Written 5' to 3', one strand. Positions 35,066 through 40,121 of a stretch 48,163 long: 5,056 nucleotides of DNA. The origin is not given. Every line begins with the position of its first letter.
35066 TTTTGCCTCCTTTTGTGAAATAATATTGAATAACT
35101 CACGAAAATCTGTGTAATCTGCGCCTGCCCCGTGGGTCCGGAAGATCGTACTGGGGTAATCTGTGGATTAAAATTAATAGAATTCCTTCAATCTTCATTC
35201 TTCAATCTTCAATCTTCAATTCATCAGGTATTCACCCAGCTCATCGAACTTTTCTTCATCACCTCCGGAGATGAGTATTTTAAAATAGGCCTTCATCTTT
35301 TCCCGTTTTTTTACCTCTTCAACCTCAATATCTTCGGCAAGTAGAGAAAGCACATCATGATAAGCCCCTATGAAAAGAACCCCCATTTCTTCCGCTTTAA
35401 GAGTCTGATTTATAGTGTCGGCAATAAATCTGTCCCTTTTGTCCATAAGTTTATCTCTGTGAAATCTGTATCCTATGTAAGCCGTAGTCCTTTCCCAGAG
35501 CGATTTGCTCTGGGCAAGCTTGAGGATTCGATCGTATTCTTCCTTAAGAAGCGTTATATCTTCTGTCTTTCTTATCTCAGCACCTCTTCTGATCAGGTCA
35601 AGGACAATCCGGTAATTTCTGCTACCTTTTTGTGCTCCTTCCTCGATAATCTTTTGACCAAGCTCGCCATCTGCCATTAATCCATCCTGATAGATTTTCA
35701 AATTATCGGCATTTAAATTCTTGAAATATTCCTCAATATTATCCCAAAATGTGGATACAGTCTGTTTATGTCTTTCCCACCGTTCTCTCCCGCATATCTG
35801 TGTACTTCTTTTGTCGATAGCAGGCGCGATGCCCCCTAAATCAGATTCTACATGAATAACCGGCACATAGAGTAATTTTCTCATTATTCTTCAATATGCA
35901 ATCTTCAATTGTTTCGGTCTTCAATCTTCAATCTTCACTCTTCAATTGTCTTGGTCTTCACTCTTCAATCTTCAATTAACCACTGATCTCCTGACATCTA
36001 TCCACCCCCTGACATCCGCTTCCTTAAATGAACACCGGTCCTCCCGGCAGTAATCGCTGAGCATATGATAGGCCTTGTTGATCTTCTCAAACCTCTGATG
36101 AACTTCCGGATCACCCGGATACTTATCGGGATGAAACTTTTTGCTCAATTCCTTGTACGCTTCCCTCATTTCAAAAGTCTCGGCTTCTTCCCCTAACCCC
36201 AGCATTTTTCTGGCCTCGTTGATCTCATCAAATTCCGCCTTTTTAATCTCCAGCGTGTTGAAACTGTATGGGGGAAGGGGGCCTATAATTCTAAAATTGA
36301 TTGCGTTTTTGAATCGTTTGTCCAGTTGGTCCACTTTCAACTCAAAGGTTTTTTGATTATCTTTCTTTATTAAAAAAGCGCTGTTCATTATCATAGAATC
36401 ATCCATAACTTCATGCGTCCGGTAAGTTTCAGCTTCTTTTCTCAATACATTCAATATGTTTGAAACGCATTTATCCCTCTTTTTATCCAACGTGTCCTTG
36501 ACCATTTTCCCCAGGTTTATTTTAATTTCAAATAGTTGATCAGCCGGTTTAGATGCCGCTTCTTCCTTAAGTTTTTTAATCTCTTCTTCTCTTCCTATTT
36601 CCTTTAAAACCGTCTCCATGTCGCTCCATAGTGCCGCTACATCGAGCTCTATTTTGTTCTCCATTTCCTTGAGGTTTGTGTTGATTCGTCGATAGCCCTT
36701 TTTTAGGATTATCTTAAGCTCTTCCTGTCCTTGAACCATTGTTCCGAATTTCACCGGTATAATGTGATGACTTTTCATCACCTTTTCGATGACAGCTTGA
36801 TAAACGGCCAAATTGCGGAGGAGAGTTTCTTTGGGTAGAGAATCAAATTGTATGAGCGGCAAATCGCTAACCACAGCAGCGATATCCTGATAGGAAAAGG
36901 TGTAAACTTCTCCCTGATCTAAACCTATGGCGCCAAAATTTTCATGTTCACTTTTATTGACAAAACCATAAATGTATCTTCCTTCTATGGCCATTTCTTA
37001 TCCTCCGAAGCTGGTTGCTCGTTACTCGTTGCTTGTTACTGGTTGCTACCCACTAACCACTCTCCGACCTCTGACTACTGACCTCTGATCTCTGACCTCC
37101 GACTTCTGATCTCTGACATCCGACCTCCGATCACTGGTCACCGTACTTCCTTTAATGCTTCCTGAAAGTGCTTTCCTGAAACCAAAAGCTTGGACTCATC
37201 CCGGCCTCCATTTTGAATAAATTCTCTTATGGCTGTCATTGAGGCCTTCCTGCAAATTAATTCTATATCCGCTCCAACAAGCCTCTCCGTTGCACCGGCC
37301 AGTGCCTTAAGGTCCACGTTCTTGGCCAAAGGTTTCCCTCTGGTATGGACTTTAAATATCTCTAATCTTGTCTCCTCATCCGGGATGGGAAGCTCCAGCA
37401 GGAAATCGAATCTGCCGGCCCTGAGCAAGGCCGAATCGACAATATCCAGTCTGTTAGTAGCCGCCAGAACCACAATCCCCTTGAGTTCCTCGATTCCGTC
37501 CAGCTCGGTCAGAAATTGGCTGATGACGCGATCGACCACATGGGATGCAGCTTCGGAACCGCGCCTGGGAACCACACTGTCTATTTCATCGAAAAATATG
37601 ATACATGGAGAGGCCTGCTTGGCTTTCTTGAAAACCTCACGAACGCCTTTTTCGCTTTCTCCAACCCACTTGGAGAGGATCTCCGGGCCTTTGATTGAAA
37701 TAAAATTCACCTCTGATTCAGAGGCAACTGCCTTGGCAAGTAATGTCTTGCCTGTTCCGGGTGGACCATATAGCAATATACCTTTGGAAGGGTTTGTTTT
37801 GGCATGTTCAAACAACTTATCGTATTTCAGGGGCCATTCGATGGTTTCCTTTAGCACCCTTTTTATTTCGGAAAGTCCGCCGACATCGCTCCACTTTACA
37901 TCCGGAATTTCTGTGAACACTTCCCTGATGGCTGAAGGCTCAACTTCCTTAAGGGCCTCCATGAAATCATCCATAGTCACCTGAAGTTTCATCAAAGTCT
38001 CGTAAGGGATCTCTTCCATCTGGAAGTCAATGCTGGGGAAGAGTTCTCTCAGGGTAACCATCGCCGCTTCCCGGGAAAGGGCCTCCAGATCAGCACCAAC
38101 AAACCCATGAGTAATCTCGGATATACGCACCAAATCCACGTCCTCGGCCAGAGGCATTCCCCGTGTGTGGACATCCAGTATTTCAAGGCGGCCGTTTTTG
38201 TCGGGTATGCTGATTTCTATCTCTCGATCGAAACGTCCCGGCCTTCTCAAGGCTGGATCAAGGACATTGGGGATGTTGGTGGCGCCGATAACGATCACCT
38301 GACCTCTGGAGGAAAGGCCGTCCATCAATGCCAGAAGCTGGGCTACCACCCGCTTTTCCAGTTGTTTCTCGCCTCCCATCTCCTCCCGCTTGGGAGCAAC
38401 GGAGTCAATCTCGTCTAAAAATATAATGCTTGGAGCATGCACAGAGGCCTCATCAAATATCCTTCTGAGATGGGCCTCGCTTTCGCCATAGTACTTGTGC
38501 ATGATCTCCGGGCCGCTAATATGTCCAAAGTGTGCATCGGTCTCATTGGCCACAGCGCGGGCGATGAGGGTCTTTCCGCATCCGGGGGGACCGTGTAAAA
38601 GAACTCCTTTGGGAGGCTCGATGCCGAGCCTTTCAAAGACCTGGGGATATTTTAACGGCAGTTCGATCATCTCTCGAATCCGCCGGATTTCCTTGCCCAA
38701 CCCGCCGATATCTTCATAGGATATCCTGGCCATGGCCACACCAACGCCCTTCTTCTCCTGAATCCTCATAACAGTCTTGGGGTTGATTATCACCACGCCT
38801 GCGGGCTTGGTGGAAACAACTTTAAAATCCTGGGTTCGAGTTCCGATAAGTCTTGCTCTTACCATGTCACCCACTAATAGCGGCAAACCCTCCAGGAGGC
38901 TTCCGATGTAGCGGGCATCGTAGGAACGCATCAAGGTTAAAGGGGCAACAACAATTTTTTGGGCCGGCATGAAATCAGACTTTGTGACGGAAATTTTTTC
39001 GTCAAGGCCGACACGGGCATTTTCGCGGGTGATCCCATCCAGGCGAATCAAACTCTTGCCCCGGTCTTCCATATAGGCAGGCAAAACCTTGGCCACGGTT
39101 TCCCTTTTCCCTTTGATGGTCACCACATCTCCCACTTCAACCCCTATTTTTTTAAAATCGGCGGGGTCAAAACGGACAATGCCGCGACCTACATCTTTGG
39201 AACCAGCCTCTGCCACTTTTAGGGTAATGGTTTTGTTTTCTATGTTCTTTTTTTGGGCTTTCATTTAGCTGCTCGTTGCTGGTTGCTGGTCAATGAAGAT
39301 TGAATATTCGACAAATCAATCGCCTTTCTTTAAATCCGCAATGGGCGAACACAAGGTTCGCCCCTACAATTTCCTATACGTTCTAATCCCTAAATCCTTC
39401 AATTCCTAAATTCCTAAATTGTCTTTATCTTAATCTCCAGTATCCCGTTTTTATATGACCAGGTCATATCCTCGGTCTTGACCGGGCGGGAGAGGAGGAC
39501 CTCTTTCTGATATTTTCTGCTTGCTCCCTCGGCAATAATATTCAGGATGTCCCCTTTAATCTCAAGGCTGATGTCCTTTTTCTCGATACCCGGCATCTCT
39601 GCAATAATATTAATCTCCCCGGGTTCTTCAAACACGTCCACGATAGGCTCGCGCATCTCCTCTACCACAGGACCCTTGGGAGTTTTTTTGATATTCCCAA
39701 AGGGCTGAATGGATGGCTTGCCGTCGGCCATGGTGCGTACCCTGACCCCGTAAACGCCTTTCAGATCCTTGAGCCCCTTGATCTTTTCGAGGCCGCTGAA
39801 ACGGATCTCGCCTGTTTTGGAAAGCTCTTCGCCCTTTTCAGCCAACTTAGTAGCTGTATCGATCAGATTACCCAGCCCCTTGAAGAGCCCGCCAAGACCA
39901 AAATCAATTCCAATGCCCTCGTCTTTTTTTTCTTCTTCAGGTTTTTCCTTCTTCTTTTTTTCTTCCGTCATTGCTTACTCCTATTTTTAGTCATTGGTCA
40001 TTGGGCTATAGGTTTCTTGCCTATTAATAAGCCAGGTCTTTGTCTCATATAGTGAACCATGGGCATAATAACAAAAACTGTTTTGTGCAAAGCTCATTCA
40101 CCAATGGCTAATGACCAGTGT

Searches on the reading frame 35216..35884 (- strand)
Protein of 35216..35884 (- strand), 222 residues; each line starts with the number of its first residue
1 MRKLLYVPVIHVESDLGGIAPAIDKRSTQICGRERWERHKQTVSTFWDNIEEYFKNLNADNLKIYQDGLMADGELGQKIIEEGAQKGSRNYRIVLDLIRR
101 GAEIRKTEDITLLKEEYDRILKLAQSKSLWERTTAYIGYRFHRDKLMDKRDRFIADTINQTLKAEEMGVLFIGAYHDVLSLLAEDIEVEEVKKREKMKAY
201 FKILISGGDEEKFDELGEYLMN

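Call 6: search_protein_families(library=pfam, proteins=[window:35216-35884:-], max_evalue=0.01)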
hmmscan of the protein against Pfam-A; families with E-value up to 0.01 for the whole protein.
window:35216-35884:- (222 aa): 0 families

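Call 7: search_protein_families(library=ncbifam, proteins=[window:35216-35884:-], max_evalue=0.01)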
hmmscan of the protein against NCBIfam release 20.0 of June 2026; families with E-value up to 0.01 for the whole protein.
window:35216-35884:- (222 aa): 1 family
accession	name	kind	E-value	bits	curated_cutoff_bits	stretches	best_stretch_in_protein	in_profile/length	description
TIGR00261.1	traB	subfamily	0.0084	15.1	178.35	0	145-205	175-243/380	TraB family protein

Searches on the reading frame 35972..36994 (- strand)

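Call 6: search_protein_families(library=pfam, proteins=[window:35972-36994:-], max_evalue=0.01)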
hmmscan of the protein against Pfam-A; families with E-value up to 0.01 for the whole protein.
window:35972-36994:- (340 aa): 3 families
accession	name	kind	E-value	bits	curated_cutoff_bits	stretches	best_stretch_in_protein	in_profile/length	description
PF06386.16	GvpL_GvpF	-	4.8e-59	200.8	23.6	1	5-245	1-243/245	Gas vesicle synthesis protein GvpL/GvpF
PF00226.36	DnaJ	-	6.6e-15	55.4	27.8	1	263-314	4-55/63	DnaJ domain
PF17547.7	DUF5462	-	0.0054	16.6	25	0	13-121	16-124/157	Family of unknown function (DUF5462)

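Call 7: search_protein_families(library=ncbifam, proteins=[window:35972-36994:-], max_evalue=0.01)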
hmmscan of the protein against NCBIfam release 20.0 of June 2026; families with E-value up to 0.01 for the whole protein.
window:35972-36994:- (340 aa): 19 families
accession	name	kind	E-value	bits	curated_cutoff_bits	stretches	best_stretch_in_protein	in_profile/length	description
NF052351.1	GasVProtGvpFCyan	equivalog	7.8e-23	81.5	350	1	60-248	38-227/227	gas vesicle protein GvpF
NF045778.1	gas_vesic_GvpL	equivalog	3.4e-19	69.6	200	1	4-246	1-256/260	gas vesicle protein GvpL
TIGR02349.1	DnaJ_bact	equivalog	2.1e-12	47.1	377.2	1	263-315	4-56/354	molecular chaperone DnaJ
NF008035.0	PRK10767.1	subfamily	6.8e-11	41.8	338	1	263-315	8-60/374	molecular chaperone DnaJ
NF010874.0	PRK14281.1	equivalog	3.5e-09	36.3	619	1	263-317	7-61/397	chaperone protein DnaJ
NF010872.0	PRK14279.1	equivalog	2.5e-08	33.4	556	1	263-317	13-67/394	molecular chaperone DnaJ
NF010894.0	PRK14301.1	equivalog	2.9e-08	33.1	548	1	263-317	8-62/373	chaperone protein DnaJ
NF010885.0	PRK14292.1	equivalog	4.3e-08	32.5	585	1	263-315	6-57/371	chaperone protein DnaJ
NF010892.0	PRK14299.1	equivalog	4.7e-08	32.6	392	1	263-315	8-59/291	chaperone protein DnaJ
NF037946.1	terminal_TopJ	equivalog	2.1e-07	29.8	300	1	264-314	10-59/810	terminal organelle assembly protein TopJ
TIGR03835.1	termin_org_DnaJ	equivalog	4.5e-07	28.7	512.25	1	264-314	7-56/871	terminal organelle assembly protein TopJ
NF010871.0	PRK14278.1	equivalog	4.9e-07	28.9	502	1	264-315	8-58/378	molecular chaperone DnaJ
NF050028.1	CldAdptActJ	equivalog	8.2e-06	26.2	150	1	263-315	6-63/93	cold adaptation protein ActJcold adaptation protein ActJ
NF006948.0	PRK09430.1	equivalog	8.7e-05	22.2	162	1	246-292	191-233/267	co-chaperone DjlA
NF006502.0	PRK08937.3-2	equivalog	0.00023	20.7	259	1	260-320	204-269/275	adenylosuccinate lyase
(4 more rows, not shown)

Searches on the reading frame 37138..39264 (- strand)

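Call 6: search_protein_families(library=pfam, proteins=[window:37138-39264:-], max_evalue=0.01)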
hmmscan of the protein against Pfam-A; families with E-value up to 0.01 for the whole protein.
window:37138-39264:- (708 aa): 48 families (the best 25 are shown)
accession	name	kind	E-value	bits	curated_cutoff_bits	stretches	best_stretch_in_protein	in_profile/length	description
PF00004.35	AAA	-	4.6e-92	305.8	21.2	2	496-626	1-130/131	ATPase family associated with various cellular activities (AAA)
PF02359.24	CDC48_N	-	9.2e-28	96.7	35.1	1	14-96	1-83/85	Cell division protein 48 (CDC48), N-terminal domain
PF17862.7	AAA_lid_3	-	1.2e-24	85.9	27.2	2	375-414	1-40/45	AAA+ lid domain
PF05496.18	RuvB_N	-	5.9e-16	59.1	27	2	219-296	34-103/159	Holliday junction DNA helicase RuvB P-loop domain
PF13191.12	AAA_16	-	3.3e-14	54.2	32.6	2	211-326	17-138/167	AAA ATPase domain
PF06068.19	TIP49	-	1.4e-11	44.7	23.8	2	493-547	50-105/347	TIP49 P-loop domain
PF07724.20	AAA_2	-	2.1e-11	44.6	27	2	495-579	5-90/166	AAA domain (Cdc48 subfamily)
PF02933.23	CDC48_2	-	7.1e-11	42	22.4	1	117-171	7-60/64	Cell division protein 48 (CDC48), domain 2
PF13401.12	AAA_22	-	1.8e-10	41.7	27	0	496-524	8-39/130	AAA domain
PF13173.12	AAA_14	-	2.3e-10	41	27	2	495-564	4-74/129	AAA domain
PF07728.20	AAA_5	-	2.9e-10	40.7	22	2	496-567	2-81/139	AAA domain (dynein-related subfamily)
PF24883.2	NPHP3_N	-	1.4e-08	35.5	24.8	1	474-516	2-45/164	Nephrocystin 3, N-terminal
PF13671.12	AAA_33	-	2.1e-08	35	27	1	221-331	2-80/143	AAA domain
PF13521.12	AAA_28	-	1.4e-07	32.4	27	0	221-268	2-45/164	AAA domain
PF00005.33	ABC_tran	-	1.9e-07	32.2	25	0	215-275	8-69/137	ABC transporter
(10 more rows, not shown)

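Call 7: search_protein_families(library=ncbifam, proteins=[window:37138-39264:-], max_evalue=0.01)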
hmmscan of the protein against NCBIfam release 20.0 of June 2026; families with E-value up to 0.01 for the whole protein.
window:37138-39264:- (708 aa): 68 families (the best 25 are shown)
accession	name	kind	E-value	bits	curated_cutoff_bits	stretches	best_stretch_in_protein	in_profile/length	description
TIGR01243.1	CDC48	subfamily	6e-285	947.2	802.65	1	13-707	2-710/733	CDC48 family AAA ATPase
NF003069.1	PRK03992.1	subfamily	8.1e-176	584.8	500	2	179-412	126-360/379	proteasome-activating nucleotidase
TIGR01242.2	TIGR01242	subfamily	2.7e-172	572.8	500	2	179-409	109-340/362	proteasome-activating nucleotidase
TIGR01241.2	FtsH_fam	equivalog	1.2e-144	483.4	600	2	177-412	155-390/598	ATP-dependent zinc metalloprotease FtsH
NF047747.1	PrtsmActNtasePan2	equivalog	1.1e-143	479.3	700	2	179-407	146-375/397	proteasome-activating nucleotidase Pan2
NF047748.1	PrtsmActNtasePan1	equivalog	1.1e-143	479.1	750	2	180-408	144-373/405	proteasome-activating nucleotidase Pan1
TIGR03689.1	pup_AAA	equivalog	6.6e-119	397.9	504.75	2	437-667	159-403/512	proteasome ATPase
NF008004.0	PRK10733.1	equivalog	4.2e-106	355.4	1008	2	181-406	149-374/644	ATP-dependent zinc metalloprotease FtsH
NF041006.2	cell_div_CdvC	equivalog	1.2e-105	353.4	650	2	449-706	93-348/370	cell division protein CdvC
NF042959.1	IteA_antiphage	equivalog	3.7e-70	236.9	510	2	454-679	87-305/367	anti-phage ATPase IteA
TIGR03922.1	T7SS_EccA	equivalog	4.1e-17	61.9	466.65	2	220-350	314-447/557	type VII secretion AAA-ATPase EccA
TIGR00635.1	ruvB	equivalog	7.5e-16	58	299.05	2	218-296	30-100/305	Holliday junction branch migration DNA helicase RuvB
NF000868.0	PRK00080.1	equivalog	8.5e-16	57.7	282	2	219-296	52-121/330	Holliday junction branch migration DNA helicase RuvB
NF003229.0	PRK04195.1-5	equivalog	1.6e-15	56.7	280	2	465-567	23-118/413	replication factor C large subunit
NF003230.0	PRK04195.1-6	equivalog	4e-13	48.9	441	2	459-563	14-108/494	replication factor C large subunit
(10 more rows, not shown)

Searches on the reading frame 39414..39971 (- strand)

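Call 6: search_protein_families(library=pfam, proteins=[window:39414-39971:-], max_evalue=0.01)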
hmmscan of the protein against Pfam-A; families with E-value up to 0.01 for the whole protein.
window:39414-39971:- (185 aa): 3 families
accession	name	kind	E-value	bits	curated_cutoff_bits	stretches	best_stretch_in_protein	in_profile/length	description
PF00011.27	HSP20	-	0.00016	22.2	20.8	1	113-183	2-86/102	Hsp20/alpha crystallin family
PF04969.22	CS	-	0.0017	19.8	21.3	1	118-183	10-77/78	CS domain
PF17886.7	ArsA_HSP20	-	0.0036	17.3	22.5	1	119-181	3-62/63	HSP20-like domain found in ArsA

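Call 7: search_protein_families(library=ncbifam, proteins=[window:39414-39971:-], max_evalue=0.01)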
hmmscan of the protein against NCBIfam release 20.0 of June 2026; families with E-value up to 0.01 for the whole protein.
window:39414-39971:- (185 aa): 3 families
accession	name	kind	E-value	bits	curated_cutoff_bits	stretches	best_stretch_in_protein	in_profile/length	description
NF041800.1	Hsp20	equivalog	2.4e-41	141.1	140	1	30-184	8-149/162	archaeal heat shock protein Hsp20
NF041799.1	Hsp14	equivalog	1.7e-11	44.1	100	1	103-182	13-106/118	archaeal heat shock protein Hsp14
NF042420.1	Hsp18_Clos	equivalog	7.4e-05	22.8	195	1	110-151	44-85/147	heat shock protein Hsp18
